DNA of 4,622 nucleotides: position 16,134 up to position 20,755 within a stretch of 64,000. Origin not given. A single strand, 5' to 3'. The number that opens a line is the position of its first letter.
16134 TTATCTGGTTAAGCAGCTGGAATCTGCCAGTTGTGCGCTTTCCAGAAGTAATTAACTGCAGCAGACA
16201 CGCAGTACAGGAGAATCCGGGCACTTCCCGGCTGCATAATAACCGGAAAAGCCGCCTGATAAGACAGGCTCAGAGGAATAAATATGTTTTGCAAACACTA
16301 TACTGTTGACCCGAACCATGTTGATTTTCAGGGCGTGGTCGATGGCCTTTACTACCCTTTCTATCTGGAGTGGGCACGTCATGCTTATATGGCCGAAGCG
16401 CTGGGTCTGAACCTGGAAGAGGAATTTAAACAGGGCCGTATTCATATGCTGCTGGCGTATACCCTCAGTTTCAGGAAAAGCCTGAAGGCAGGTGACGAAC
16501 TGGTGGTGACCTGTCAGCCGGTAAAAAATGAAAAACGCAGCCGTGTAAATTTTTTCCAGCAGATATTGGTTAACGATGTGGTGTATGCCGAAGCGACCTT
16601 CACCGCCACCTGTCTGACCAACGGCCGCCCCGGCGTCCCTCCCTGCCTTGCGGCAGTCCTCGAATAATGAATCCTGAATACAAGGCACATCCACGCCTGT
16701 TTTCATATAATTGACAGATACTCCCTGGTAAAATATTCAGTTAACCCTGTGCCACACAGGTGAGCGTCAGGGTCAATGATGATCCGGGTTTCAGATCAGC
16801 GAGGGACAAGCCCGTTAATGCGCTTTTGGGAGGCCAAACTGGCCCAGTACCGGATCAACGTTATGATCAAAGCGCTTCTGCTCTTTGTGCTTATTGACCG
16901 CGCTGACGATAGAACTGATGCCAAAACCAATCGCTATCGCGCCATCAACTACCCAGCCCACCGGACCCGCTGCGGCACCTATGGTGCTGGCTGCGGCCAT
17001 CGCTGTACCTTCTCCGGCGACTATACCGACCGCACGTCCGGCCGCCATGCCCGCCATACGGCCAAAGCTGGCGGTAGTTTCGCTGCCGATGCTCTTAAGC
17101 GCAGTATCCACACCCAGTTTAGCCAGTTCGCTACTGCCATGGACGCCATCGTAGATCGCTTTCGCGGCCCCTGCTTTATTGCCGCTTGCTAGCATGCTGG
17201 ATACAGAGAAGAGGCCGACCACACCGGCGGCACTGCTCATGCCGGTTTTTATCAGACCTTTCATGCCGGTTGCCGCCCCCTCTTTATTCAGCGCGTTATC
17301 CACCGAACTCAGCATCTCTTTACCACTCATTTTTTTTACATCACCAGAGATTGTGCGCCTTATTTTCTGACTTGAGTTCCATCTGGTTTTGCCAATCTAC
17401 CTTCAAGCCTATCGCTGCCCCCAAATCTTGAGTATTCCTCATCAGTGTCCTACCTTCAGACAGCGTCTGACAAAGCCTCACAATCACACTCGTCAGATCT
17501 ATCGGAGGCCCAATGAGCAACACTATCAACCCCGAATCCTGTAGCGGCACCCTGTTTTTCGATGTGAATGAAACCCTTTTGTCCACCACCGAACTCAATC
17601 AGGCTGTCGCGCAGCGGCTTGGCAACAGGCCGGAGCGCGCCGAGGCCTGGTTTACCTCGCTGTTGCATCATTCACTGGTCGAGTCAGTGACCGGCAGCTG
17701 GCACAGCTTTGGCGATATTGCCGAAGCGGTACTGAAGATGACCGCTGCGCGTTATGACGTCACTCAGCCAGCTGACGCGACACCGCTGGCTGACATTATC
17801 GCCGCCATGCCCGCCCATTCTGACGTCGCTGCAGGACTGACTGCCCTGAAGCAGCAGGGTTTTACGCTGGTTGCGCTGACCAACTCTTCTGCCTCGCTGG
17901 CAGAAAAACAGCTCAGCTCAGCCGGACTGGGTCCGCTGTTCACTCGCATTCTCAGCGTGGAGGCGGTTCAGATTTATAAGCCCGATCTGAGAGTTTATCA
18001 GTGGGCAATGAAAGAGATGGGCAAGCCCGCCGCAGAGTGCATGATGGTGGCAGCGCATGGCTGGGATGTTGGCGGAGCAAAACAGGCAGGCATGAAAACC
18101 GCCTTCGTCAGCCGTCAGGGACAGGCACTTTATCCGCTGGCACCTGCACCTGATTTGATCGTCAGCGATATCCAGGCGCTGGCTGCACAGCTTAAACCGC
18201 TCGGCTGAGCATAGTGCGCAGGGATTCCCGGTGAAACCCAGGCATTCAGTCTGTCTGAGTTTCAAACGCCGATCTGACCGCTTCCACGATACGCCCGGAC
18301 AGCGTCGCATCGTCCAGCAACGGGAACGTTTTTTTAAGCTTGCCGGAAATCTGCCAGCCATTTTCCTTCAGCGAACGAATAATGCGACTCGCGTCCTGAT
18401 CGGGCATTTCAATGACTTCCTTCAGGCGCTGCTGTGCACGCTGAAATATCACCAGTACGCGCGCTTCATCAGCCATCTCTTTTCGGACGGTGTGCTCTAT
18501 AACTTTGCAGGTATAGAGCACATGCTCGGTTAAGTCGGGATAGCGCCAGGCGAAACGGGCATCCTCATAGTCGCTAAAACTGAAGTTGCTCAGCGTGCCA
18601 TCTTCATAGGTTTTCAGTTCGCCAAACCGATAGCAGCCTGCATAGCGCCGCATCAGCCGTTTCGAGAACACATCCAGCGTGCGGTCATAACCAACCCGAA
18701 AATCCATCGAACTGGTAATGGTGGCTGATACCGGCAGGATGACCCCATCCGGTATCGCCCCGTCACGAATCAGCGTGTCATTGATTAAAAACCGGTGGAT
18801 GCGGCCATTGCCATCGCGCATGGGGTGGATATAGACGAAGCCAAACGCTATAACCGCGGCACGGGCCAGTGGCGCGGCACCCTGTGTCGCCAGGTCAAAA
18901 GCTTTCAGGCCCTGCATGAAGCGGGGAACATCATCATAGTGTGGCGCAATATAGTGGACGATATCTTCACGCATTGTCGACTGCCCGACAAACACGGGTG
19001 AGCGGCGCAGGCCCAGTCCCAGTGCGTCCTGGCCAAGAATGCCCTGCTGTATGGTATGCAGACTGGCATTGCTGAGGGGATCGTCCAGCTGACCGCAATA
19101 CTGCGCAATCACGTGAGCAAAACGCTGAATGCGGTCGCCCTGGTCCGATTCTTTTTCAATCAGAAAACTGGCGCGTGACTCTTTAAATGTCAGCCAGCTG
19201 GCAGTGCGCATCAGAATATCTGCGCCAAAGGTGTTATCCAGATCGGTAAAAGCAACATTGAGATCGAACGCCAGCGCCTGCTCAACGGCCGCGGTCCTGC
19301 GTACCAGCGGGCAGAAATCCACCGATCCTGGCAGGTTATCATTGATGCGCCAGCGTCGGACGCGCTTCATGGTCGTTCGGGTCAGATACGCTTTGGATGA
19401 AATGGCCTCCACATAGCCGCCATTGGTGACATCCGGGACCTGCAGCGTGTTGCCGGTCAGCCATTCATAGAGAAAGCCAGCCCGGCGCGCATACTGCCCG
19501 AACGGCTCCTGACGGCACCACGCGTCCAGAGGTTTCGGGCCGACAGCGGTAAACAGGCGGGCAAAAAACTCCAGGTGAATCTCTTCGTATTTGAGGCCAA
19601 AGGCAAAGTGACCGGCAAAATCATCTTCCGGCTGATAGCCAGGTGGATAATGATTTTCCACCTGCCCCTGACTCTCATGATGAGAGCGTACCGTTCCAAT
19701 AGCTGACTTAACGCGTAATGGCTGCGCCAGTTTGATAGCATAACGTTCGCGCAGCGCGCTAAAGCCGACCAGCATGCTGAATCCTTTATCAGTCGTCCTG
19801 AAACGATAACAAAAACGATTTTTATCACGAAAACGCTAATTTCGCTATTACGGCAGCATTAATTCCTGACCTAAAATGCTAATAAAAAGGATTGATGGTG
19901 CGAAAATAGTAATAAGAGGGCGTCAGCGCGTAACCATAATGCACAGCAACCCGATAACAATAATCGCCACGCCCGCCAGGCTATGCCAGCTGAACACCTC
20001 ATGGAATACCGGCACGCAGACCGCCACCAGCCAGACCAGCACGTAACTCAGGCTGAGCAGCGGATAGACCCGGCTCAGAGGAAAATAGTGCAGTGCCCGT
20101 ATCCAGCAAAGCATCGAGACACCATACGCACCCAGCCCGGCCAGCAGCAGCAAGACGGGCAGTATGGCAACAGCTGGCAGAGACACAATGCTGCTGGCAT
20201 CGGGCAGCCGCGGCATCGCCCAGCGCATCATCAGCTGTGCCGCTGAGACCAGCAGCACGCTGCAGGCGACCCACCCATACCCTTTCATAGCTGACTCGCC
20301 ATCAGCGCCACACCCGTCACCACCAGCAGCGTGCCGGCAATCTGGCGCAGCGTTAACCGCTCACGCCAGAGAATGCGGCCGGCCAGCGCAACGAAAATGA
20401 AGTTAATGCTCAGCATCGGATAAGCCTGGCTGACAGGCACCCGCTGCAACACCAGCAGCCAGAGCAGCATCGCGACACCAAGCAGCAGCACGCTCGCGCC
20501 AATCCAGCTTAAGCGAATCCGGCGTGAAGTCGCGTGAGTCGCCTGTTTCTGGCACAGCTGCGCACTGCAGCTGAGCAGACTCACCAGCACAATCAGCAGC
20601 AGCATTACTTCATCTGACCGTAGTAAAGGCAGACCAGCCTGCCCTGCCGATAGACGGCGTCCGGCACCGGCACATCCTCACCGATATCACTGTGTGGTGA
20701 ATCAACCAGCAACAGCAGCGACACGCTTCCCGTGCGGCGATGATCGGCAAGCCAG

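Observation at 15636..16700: hrp-box-like promoter immediately after hrcU, in front of a GNAT acetyltransferase + hotdog thioesterase pair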

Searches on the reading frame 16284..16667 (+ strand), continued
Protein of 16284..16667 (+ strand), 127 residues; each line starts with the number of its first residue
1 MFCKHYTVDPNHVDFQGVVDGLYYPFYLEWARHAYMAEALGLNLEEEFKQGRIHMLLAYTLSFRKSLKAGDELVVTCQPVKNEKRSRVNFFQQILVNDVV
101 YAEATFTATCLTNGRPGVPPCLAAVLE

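Call 67: fold_search(model_id=the predicted structure, library=pdb)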
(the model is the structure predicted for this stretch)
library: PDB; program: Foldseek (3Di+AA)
matches with E <= 10: 1533; with E <= 0.001: 230
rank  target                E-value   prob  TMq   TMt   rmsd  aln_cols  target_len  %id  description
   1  5v10_B                2.9e-09  1.00  0.82  0.80   2.9       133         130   22  Crystal structure of the putative tol-pal system-associated acyl-CoA thioesterase from Pseudomonas aeruginosa PAO1 (released 2017-03-22)
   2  2egi_C                9.9e-09  1.00  0.82  0.83   2.7       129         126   22  Crystal Structure of a Hypothetical Protein(AQ1494) from Aquifex aeolicus (released 2007-09-04)
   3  5v10_A                1.6e-08  1.00  0.80  0.73   2.8       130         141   22  Crystal structure of the putative tol-pal system-associated acyl-CoA thioesterase from Pseudomonas aeruginosa PAO1 (released 2017-03-22)
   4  2egi_D                2.1e-08  1.00  0.82  0.83   2.6       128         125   22  Crystal Structure of a Hypothetical Protein(AQ1494) from Aquifex aeolicus (released 2007-09-04)
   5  2egi_F                2.5e-08  1.00  0.80  0.82   2.9       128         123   23  Crystal Structure of a Hypothetical Protein(AQ1494) from Aquifex aeolicus (released 2007-09-04)
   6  1s5u_B                3.6e-08  1.00  0.77  0.76   3.3       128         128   18  Crystal Structure of Hypothetical Protein EC709 from Escherichia coli (released 2004-05-11)
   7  1z54_A                4.0e-08  1.00  0.82  0.79   2.7       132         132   22  Crystal structure of a hypothetical protein TT1821 from Thermus thermophilus (released 2005-09-17)
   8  4k00_B                5.2e-08  1.00  0.85  0.80   2.4       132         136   17  Crystal structure of Slr0204, a 1,4-dihydroxy-2-naphthoyl-CoA thioesterase from Synechocystis (released 2013-04-17)
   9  2gf6_C                6.2e-08  1.00  0.78  0.79   2.8       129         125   16  CRYSTAL STRUCTURE OF A PUTATIVE THIOESTERASE (SSO2295) FROM SULFOLOBUS SOLFATARICUS AT 1.91 A RESOLUTION (released 2006-04-18)
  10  2gf6_A                6.2e-08  1.00  0.76  0.73   3.1       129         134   16  CRYSTAL STRUCTURE OF A PUTATIVE THIOESTERASE (SSO2295) FROM SULFOLOBUS SOLFATARICUS AT 1.91 A RESOLUTION (released 2006-04-18)
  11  1s5u_E                7.4e-08  1.00  0.82  0.77   2.9       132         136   17  Crystal Structure of Hypothetical Protein EC709 from Escherichia coli (released 2004-05-11)
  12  3ck1_A                8.9e-08  1.00  0.82  0.74   2.7       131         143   20  CRYSTAL STRUCTURE OF a putative thioesterase (REUT_A2179) FROM RALSTONIA EUTROPHA JMP134 AT 1.74 A RESOLUTION (released 2008-03-25)
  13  1s5u_C                9.5e-08  1.00  0.79  0.77   3.1       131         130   18  Crystal Structure of Hypothetical Protein EC709 from Escherichia coli (released 2004-05-11)
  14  2gf6_D                1.0e-07  1.00  0.72  0.74   2.6       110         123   16  CRYSTAL STRUCTURE OF A PUTATIVE THIOESTERASE (SSO2295) FROM SULFOLOBUS SOLFATARICUS AT 1.91 A RESOLUTION (released 2006-04-18)
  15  5t06_A                1.2e-07  1.00  0.81  0.79   2.9       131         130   18  Crystal structure of a putative acyl-CoA thioesterase EC709/ECK0725 from Escherichia coli in complex with Hexanoyl-CoA (released 2016-09-07)
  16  4k00_A                1.3e-07  1.00  0.83  0.78   2.5       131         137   17  Crystal structure of Slr0204, a 1,4-dihydroxy-2-naphthoyl-CoA thioesterase from Synechocystis (released 2013-04-17)
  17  1s5u_A                1.5e-07  1.00  0.80  0.78   3.0       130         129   18  Crystal Structure of Hypothetical Protein EC709 from Escherichia coli (released 2004-05-11)
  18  1s5u_G                1.5e-07  1.00  0.78  0.77   3.2       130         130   18  Crystal Structure of Hypothetical Protein EC709 from Escherichia coli (released 2004-05-11)
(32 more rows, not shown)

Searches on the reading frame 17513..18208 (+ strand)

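Call 5: search_protein_families(library=pfam, proteins=[window:17513-18208:+], max_evalue=0.01)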
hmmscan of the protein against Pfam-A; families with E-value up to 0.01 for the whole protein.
window:17513-18208:+ (231 aa): 4 families
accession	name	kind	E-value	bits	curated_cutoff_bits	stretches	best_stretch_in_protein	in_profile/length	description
PF00702.32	Hydrolase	-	5.5e-17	63.2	26.4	1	13-193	3-191/191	haloacid dehalogenase-like hydrolase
PF13419.12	HAD_2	-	3.8e-14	53.6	23.8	1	16-199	3-178/178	Haloacid dehalogenase-like hydrolase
PF13242.12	Hydrolase_like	-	9.3e-05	22.7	22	1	156-221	4-73/75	HAD-hyrolase-like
PF12710.13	HAD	-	0.0088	16.9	27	0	14-149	1-130/189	haloacid dehalogenase-like hydrolase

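Call 6: search_protein_families(library=ncbifam, proteins=[window:17513-18208:+], max_evalue=0.01)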
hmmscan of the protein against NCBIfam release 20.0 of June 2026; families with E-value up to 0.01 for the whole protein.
window:17513-18208:+ (231 aa): 26 families (the best 25 are shown)
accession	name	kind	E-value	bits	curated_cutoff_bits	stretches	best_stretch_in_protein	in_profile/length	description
TIGR01428.1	HAD_type_II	equivalog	4.6e-48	163.8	125.4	1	14-204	4-195/197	haloacid dehalogenase type II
TIGR02253.1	CTE7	subfamily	2.4e-18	66.7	169.75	1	14-221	5-218/221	TIGR02253 family HAD-type hydrolase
TIGR01493.1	HAD-SF-IA-v2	subfamily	4.1e-16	59.7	39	1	15-191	3-160/161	HAD-IA family hydrolase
NF009695.0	PRK13222.1-2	equivalog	4.2e-14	52.6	225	1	102-226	96-221/226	phosphoglycolate phosphatase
TIGR02254.1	YjjG_YfnB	equivalog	6.1e-13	48.7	159.9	1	13-208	3-205/223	YjjG family noncanonical pyrimidine nucleotidase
NF009804.0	PRK13288.1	equivalog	7.9e-13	48.4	218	1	102-223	84-206/215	pyrophosphatase PpaX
NF006976.0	PRK09449.1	equivalog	1.3e-10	41.2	183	1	92-226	90-221/225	pyrimidine 5'-nucleotidase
TIGR01454.1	AHBA_synth_RP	hypoth_equivalog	1.5e-09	37.8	246.65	1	101-224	76-200/205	AHBA synthesis associated protein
TIGR01449.2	PGP_bact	equivalog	1.8e-09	37.5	180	1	102-200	87-185/213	phosphoglycolate phosphatase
TIGR02247.1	HAD-1A3-hyp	subfamily_domain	1.7e-08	34.4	125.4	1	99-210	93-206/211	epoxide hydrolase N-terminal domain-like phosphatase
TIGR02252.1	DREG-2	subfamily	2.2e-08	34.1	155.2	1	102-196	107-201/203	HAD hydrolase, REG-2-like, family IA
TIGR01993.1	Pyr-5-nucltdase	equivalog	5.1e-08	32.9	142.9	1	101-199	85-183/183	pyrimidine 5'-nucleotidase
NF053830.1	RUBPPhHalo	equivalog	7.9e-08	32.2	330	1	85-204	83-208/234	ribulose-1,5-bisphosphate 5-phosphatase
NF052576.1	PymNtasePynAStpc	equivalog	1.3e-07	31.5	350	1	107-204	106-205/229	pyrimidine 5'-nucleotidase PynA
NF009698.0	PRK13223.1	equivalog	5.6e-06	25.7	466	1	104-223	105-225/272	phosphoglycolate phosphatase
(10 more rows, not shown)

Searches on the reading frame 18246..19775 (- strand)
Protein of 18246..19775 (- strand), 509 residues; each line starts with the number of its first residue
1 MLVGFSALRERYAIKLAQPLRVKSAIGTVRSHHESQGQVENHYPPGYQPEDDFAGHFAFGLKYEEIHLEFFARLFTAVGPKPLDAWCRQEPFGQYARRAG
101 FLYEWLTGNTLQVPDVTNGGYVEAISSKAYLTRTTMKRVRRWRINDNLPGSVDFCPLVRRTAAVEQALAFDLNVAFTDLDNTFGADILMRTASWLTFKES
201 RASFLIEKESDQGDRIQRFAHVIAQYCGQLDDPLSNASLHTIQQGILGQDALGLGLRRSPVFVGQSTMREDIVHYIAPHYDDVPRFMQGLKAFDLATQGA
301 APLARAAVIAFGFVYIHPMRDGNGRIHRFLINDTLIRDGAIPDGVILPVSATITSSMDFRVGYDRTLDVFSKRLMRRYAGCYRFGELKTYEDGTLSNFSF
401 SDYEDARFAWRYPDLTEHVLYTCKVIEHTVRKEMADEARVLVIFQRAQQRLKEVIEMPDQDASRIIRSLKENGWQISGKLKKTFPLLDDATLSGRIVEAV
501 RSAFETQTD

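Call 5: search_protein_families(library=pfam, proteins=[window:18246-19775:-], max_evalue=0.01)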
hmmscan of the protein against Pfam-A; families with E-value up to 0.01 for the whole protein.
window:18246-19775:- (509 aa): 1 family
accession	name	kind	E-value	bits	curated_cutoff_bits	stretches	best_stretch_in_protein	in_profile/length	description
PF02661.23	Fic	-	1.7e-11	45.2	24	1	260-332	27-90/93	Fic/DOC family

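Call 6: search_protein_families(library=ncbifam, proteins=[window:18246-19775:-], max_evalue=0.01)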
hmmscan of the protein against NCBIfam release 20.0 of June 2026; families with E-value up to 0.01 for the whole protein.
window:18246-19775:- (509 aa): 1 family
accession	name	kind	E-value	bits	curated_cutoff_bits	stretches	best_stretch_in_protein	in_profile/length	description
NF046030.1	ProtAdlyltaseSoFic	equivalog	8.7e-05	21.6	550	1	255-341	131-217/361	protein adenylyltransferase Fic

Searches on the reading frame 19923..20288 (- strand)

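Call 5: search_protein_families(library=pfam, proteins=[window:19923-20288:-], max_evalue=0.01)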
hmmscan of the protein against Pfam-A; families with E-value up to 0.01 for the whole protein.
window:19923-20288:- (121 aa): 1 family
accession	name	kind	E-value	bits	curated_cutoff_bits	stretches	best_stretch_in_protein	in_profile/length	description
PF00892.27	EamA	-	0.00017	22.3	28.2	1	37-118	62-134/135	EamA-like transporter family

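Call 6: search_protein_families(library=ncbifam, proteins=[window:19923-20288:-], max_evalue=0.01)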
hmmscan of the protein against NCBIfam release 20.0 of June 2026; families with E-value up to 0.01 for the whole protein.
window:19923-20288:- (121 aa): 2 families
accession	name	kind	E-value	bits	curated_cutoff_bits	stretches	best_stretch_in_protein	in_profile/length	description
NF002816.2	PRK02971.1-2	equivalog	9.9e-35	119.6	99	1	6-119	2-118/120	4-amino-4-deoxy-L-arabinose-phosphoundecaprenol flippase subunit ArnF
NF011625.2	PRK15051.1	equivalog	4.5e-08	33.3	92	1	45-116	37-106/111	4-amino-4-deoxy-L-arabinose-phosphoundecaprenol flippase subunit ArnE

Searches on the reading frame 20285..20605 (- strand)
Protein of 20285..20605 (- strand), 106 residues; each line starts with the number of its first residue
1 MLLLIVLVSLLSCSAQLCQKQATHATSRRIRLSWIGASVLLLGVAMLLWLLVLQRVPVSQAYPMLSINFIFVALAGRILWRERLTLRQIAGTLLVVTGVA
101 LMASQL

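Call 5: search_protein_families(library=pfam, proteins=[window:20285-20605:-], max_evalue=0.01)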
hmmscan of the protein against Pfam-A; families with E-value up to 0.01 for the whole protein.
window:20285-20605:- (106 aa): 3 families
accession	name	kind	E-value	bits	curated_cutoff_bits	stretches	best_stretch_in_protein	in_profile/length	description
PF00892.27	EamA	-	1.3e-11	45.4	28.2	1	10-102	43-133/135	EamA-like transporter family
PF10639.15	TMEM234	-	7.3e-06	26.5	30.1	1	44-102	53-112/113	Putative transmembrane family 234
PF00893.25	Multi_Drug_Res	-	0.00038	21.3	23.7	1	28-94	25-92/93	Small Multidrug Resistance protein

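Call 6: search_protein_families(library=ncbifam, proteins=[window:20285-20605:-], max_evalue=0.01)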
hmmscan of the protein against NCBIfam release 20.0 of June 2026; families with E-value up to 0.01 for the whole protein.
window:20285-20605:- (106 aa): 8 families
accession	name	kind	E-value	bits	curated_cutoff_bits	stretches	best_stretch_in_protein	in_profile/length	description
NF011625.2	PRK15051.1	equivalog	1.4e-29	102.5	92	1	3-104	4-109/111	4-amino-4-deoxy-L-arabinose-phosphoundecaprenol flippase subunit ArnE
NF002816.2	PRK02971.1-2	equivalog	3.3e-12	46.9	99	1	17-104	29-118/120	4-amino-4-deoxy-L-arabinose-phosphoundecaprenol flippase subunit ArnF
NF051481.1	EbrA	exception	0.00014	22.2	160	1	34-102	31-102/104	SMR family multidrug efflux transporter EbrA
NF033469.1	SMR_qac_bcrB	exception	0.00016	22.2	205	1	38-102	36-101/105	quaternary ammonium compound efflux SMR transporter BcrB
NF051482.1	EbrB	exception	0.00046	20.8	160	1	42-103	40-102/105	SMR family multidrug efflux transporter EbrB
TIGR03340.1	phn_DUF6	hypoth_equivalog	0.00053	19.7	288.15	1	18-101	198-280/281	phosphonate utilization associated putative membrane protein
NF033137.0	SMR_qac_int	equivalog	0.0043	17.6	188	1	39-102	36-100/109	Qac family quaternary ammonium compound efflux SMR transporter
NF000067.2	SMR_qac_FL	exception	0.0092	16.5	205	0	38-102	36-101/110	quaternary ammonium compound efflux SMR transporter QacL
